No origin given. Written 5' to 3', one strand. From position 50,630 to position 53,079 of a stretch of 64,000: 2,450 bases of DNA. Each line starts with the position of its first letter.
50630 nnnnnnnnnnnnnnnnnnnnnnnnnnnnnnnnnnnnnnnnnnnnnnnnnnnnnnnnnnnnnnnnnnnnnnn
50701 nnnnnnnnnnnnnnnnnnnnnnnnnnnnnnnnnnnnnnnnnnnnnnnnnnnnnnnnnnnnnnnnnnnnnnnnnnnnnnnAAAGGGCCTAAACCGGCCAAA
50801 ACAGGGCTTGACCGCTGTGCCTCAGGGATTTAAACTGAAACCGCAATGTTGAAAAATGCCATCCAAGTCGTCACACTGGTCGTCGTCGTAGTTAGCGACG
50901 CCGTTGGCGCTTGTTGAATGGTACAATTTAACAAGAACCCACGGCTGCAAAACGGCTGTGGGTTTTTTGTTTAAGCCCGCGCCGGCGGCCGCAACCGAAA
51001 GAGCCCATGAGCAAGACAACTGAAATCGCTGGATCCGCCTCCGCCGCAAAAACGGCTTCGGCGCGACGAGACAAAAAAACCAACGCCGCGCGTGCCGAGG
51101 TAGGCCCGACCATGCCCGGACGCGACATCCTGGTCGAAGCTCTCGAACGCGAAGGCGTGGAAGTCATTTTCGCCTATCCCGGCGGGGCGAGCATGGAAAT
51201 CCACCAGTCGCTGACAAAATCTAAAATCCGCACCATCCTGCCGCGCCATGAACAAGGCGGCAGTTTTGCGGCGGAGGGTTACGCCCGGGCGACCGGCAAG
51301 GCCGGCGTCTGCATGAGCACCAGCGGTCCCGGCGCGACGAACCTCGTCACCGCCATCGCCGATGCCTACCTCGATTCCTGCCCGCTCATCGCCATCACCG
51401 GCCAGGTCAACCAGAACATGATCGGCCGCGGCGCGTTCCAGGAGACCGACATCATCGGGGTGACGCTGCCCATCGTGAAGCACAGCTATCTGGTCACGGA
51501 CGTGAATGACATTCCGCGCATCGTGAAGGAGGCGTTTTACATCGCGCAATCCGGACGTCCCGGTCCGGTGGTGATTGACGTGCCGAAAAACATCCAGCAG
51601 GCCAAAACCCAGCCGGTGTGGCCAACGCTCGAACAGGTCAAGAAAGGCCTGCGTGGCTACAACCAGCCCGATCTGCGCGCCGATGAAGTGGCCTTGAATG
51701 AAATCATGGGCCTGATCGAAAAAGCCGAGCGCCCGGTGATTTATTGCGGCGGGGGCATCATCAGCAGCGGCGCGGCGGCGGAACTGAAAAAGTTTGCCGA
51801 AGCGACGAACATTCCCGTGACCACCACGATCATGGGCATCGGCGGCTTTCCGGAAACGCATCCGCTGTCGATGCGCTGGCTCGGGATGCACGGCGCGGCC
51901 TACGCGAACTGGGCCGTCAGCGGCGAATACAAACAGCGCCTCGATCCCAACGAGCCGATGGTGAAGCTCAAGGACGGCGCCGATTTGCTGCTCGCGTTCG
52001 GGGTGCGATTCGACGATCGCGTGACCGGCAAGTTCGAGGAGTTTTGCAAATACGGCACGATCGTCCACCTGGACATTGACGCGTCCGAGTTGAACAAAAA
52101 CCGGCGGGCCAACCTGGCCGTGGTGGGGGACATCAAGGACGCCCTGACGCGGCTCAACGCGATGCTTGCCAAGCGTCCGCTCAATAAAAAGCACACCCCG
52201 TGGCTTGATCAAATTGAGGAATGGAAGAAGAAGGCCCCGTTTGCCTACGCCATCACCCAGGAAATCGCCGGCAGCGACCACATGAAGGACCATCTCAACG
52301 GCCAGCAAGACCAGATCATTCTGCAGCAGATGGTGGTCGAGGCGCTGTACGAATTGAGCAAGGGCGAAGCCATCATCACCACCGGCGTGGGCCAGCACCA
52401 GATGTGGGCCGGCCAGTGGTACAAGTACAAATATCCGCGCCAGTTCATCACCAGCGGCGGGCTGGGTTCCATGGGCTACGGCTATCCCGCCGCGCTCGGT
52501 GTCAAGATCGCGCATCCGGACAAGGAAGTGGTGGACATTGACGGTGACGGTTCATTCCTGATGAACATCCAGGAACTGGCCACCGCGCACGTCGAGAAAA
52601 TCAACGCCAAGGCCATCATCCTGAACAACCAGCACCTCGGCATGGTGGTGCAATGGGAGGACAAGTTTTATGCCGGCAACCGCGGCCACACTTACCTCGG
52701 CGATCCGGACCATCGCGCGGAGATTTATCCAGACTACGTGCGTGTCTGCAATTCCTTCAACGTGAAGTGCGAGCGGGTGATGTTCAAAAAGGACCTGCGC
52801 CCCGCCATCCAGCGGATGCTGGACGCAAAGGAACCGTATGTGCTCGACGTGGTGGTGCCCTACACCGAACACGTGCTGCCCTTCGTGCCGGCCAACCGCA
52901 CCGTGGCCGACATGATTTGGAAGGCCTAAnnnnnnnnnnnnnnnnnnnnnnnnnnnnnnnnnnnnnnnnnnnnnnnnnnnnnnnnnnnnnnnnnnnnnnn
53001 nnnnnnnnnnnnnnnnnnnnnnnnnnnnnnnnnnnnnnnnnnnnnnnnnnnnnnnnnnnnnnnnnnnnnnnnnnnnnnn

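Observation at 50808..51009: Val-rich leader peptide plus terminator upstream of ilvB: a classic ribosome-mediated attenuator in a non-proteobacterial-looking genome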

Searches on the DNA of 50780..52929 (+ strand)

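Call 22: search_rna_families(source=window, start=50780, end=51020, threshold=evalue, max_evalue=10)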
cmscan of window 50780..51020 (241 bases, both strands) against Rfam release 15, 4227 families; matches with E-value up to 10: 4.
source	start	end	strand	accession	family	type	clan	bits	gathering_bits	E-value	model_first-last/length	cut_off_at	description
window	50859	50970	+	RF00514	His_leader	Cis-reg; leader;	-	28.6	49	0.0053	1-126/126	no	Histidine operon leader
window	50887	50974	+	RF02074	STnc240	Gene; sRNA;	-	16.2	55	6.9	1-77/77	no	Enterobacterial sRNA STnc240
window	50919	50970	+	RF02399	NsiR1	Gene; sRNA;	-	13.5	39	2.9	1-60/60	no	Nitrogen stress-induced RNA 1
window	50932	50968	+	RF03664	MIR6288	Gene; miRNA;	-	13.3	74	7.8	1-92/92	no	MIR6288 microRNA precursor family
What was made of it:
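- On T-box leaders: No T-box match at E up to 10 (call 22).
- Closest known: Leptospira ilvB motif and ilvB-OMG motif. Different: No Rfam family matched at E up to 10 (call 22).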

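Call 38: search_rna_families(source=window, start=50830, end=50990, threshold=evalue, max_evalue=1, show_alignments=1)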
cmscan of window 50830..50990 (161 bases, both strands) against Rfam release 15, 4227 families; matches with E-value up to 1: 2.
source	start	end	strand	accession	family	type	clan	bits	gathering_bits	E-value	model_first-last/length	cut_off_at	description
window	50859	50970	+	RF00514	His_leader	Cis-reg; leader;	-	28.6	49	0.0035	1-126/126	no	Histidine operon leader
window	50884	50972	+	RF00378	Qrr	Gene; sRNA;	-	17.1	50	0.53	1-108/108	no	Qrr RNA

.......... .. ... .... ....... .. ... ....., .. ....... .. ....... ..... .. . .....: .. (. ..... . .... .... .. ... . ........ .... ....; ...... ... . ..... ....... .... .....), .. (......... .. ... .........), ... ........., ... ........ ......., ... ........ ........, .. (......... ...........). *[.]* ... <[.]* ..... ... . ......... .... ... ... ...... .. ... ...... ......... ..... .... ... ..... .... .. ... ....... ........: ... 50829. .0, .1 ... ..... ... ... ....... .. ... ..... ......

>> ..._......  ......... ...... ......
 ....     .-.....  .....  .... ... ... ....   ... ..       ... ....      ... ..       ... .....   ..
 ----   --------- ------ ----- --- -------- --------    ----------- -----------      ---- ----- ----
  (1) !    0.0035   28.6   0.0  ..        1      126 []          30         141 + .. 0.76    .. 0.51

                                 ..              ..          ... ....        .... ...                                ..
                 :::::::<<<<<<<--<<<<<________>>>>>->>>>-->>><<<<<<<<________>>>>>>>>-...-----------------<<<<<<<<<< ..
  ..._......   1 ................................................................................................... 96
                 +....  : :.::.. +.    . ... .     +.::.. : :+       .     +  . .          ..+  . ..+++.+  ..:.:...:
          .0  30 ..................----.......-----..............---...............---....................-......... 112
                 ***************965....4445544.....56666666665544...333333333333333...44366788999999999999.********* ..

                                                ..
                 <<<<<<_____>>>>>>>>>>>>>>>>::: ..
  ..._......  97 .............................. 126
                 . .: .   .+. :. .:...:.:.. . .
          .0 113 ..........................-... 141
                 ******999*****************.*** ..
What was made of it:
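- On Any curated Rfam leader or riboswitch family: The best sub-threshold hit is His_leader at 28.6 bits against 49 (calls 22, 38).
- Closest known: Rfam His_leader. Same: The whole model aligns across 50859-50970, mainly through the terminator and the overall layout (28.6 bits, E = 0.004; call 38).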

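Call 39: search_rna_families(sources=[L005, L006, L013, L021, L045, L067, L001, L007, L015, L023], threshold=gathering)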
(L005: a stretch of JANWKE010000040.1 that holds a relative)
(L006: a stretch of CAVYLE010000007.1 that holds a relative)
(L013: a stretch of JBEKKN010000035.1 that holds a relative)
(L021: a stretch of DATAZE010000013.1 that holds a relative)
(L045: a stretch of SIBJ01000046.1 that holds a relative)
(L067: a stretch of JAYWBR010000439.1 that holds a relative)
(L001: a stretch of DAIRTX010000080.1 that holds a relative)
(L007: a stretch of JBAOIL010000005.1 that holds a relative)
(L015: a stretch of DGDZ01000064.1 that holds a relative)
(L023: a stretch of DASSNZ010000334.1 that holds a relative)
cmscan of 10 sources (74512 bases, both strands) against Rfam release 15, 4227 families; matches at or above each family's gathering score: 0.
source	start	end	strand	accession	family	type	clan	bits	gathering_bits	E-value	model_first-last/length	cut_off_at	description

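Call 54: build_rna_model(alignment_id=A1, structure=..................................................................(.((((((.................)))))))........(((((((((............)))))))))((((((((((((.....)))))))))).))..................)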
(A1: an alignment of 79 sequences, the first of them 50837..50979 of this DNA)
Model R1 built from alignment A1 (79 sequences, 184 columns); structure: as given.
model positions 145; base pairs 28; branch points 2; effective number of sequences 2.57; information 0.59 bits per position. Calibrated on 0.2 Mb of random sequence (short: E-values are rough).
structure used (alignment columns):
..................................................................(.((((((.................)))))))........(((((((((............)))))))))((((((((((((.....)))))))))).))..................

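Call 55: search_with_rna_model(model_id=R1, source=window, max_evalue=1)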
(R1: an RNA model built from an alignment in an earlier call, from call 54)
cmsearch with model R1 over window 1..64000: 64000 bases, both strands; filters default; matches with E-value up to 1: 2.
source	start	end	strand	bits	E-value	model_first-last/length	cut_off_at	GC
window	50838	50980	+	136.6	5.6e-31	1-145/145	no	0.49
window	3910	4046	-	16.2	0.088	1-145/145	no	0.55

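Call 59: search_with_rna_model(model_id=R1, sources=[L081, L082, L083, L084, L085, L086, L087, L088, L089, L090, L091, L092, L093, L094, L095, L096, L097, L098, L099, L100, L101, L102, L103, L104, L105, L106, L107, L108, L109, L110, L111, L112, L113, L114, L115, L116, L117, L118, L119, L120, L121, L122, L123, L124, L125, L126, L127, L128, L129, L130, L131, L132, L133, L134, L135, L136, L137, L138, L139, L140, L141, L142, L143, L144, L145, L146, L147, L148, L149, L150, L151, L152, L153, L154, L155, L156, L157, L158, L159, L160], max_evalue=1, show_alignments=6)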
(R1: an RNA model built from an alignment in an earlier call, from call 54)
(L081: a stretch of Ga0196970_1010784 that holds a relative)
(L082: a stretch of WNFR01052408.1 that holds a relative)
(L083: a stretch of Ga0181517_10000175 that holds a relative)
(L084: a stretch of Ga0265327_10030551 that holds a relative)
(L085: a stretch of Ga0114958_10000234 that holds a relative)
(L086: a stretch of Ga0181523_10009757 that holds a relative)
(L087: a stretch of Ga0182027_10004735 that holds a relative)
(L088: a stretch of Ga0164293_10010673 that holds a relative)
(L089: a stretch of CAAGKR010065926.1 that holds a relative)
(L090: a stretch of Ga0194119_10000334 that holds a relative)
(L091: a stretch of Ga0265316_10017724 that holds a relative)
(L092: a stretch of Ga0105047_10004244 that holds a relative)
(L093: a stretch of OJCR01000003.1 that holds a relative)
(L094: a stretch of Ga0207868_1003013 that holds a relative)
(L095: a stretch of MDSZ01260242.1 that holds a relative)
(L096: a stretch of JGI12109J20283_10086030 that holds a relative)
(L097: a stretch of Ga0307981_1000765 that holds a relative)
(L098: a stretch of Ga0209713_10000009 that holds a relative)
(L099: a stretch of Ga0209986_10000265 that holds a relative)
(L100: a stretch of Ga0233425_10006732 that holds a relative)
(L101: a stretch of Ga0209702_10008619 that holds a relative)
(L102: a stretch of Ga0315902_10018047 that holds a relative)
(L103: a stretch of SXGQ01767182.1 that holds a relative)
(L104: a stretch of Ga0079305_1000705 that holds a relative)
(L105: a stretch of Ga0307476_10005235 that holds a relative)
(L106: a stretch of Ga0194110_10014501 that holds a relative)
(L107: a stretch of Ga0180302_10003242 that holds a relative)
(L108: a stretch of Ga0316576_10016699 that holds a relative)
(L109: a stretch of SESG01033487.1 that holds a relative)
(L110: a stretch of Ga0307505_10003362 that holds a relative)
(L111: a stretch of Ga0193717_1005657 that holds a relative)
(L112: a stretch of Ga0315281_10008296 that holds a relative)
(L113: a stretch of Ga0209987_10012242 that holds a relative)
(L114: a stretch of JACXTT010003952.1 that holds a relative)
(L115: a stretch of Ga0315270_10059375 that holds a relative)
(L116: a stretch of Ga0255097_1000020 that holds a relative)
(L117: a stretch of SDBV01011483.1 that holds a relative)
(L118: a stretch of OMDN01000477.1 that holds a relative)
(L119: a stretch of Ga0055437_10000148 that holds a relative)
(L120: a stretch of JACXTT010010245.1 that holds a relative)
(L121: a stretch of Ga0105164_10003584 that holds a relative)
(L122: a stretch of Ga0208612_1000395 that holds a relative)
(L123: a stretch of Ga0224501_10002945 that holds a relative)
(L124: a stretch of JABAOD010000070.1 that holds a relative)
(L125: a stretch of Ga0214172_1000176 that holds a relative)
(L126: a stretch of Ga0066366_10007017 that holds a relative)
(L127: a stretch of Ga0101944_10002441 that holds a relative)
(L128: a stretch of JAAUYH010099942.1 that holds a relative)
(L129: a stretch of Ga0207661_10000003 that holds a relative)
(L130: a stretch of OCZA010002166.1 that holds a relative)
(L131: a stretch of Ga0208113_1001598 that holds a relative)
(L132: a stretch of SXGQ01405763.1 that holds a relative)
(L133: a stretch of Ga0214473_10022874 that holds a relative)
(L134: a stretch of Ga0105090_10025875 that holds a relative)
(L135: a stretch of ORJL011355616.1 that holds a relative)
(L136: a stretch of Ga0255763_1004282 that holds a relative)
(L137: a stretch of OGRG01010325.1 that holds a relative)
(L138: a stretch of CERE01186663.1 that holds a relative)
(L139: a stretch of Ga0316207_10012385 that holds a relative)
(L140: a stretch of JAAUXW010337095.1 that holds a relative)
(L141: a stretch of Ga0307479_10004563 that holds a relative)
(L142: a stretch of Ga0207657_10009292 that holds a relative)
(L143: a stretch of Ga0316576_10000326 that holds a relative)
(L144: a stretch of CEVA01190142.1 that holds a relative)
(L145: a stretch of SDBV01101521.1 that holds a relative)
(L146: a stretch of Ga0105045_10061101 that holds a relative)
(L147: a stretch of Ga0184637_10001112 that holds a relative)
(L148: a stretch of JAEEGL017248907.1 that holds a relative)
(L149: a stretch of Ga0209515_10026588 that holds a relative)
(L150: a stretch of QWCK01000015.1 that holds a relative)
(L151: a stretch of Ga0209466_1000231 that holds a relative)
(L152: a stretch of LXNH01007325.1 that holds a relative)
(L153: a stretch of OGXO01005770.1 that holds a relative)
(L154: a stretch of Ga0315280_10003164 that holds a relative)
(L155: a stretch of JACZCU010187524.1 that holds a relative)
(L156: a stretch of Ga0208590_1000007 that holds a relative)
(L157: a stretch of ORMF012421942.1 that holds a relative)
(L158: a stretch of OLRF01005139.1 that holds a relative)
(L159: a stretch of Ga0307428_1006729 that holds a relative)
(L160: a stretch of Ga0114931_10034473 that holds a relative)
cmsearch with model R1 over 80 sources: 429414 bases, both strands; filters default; matches with E-value up to 1: 12.
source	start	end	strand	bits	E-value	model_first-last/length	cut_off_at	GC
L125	2251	2394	+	130.7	1e-28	1-145/145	no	0.5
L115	566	708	+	120.6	2.8e-26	1-145/145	no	0.52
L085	2260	2401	+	119.3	5.7e-26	1-145/145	no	0.51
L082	2237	2382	+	109.6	1.3e-23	1-145/145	no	0.53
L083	2260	2412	+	102.5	6.8e-22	1-145/145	no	0.58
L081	555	704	+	99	4.9e-21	1-145/145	no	0.52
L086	2262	2414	+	78.4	4.9e-16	1-145/145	no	0.54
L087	433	590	+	65.4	6.6e-13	1-145/145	no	0.63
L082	2323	2447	-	22.8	0.015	1-145/145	no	0.54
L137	319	440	+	18.8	0.13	1-145/145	no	0.43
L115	650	776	-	17.2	0.34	1-145/145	no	0.48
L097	5334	5416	+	17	0.38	1-145/145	no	0.43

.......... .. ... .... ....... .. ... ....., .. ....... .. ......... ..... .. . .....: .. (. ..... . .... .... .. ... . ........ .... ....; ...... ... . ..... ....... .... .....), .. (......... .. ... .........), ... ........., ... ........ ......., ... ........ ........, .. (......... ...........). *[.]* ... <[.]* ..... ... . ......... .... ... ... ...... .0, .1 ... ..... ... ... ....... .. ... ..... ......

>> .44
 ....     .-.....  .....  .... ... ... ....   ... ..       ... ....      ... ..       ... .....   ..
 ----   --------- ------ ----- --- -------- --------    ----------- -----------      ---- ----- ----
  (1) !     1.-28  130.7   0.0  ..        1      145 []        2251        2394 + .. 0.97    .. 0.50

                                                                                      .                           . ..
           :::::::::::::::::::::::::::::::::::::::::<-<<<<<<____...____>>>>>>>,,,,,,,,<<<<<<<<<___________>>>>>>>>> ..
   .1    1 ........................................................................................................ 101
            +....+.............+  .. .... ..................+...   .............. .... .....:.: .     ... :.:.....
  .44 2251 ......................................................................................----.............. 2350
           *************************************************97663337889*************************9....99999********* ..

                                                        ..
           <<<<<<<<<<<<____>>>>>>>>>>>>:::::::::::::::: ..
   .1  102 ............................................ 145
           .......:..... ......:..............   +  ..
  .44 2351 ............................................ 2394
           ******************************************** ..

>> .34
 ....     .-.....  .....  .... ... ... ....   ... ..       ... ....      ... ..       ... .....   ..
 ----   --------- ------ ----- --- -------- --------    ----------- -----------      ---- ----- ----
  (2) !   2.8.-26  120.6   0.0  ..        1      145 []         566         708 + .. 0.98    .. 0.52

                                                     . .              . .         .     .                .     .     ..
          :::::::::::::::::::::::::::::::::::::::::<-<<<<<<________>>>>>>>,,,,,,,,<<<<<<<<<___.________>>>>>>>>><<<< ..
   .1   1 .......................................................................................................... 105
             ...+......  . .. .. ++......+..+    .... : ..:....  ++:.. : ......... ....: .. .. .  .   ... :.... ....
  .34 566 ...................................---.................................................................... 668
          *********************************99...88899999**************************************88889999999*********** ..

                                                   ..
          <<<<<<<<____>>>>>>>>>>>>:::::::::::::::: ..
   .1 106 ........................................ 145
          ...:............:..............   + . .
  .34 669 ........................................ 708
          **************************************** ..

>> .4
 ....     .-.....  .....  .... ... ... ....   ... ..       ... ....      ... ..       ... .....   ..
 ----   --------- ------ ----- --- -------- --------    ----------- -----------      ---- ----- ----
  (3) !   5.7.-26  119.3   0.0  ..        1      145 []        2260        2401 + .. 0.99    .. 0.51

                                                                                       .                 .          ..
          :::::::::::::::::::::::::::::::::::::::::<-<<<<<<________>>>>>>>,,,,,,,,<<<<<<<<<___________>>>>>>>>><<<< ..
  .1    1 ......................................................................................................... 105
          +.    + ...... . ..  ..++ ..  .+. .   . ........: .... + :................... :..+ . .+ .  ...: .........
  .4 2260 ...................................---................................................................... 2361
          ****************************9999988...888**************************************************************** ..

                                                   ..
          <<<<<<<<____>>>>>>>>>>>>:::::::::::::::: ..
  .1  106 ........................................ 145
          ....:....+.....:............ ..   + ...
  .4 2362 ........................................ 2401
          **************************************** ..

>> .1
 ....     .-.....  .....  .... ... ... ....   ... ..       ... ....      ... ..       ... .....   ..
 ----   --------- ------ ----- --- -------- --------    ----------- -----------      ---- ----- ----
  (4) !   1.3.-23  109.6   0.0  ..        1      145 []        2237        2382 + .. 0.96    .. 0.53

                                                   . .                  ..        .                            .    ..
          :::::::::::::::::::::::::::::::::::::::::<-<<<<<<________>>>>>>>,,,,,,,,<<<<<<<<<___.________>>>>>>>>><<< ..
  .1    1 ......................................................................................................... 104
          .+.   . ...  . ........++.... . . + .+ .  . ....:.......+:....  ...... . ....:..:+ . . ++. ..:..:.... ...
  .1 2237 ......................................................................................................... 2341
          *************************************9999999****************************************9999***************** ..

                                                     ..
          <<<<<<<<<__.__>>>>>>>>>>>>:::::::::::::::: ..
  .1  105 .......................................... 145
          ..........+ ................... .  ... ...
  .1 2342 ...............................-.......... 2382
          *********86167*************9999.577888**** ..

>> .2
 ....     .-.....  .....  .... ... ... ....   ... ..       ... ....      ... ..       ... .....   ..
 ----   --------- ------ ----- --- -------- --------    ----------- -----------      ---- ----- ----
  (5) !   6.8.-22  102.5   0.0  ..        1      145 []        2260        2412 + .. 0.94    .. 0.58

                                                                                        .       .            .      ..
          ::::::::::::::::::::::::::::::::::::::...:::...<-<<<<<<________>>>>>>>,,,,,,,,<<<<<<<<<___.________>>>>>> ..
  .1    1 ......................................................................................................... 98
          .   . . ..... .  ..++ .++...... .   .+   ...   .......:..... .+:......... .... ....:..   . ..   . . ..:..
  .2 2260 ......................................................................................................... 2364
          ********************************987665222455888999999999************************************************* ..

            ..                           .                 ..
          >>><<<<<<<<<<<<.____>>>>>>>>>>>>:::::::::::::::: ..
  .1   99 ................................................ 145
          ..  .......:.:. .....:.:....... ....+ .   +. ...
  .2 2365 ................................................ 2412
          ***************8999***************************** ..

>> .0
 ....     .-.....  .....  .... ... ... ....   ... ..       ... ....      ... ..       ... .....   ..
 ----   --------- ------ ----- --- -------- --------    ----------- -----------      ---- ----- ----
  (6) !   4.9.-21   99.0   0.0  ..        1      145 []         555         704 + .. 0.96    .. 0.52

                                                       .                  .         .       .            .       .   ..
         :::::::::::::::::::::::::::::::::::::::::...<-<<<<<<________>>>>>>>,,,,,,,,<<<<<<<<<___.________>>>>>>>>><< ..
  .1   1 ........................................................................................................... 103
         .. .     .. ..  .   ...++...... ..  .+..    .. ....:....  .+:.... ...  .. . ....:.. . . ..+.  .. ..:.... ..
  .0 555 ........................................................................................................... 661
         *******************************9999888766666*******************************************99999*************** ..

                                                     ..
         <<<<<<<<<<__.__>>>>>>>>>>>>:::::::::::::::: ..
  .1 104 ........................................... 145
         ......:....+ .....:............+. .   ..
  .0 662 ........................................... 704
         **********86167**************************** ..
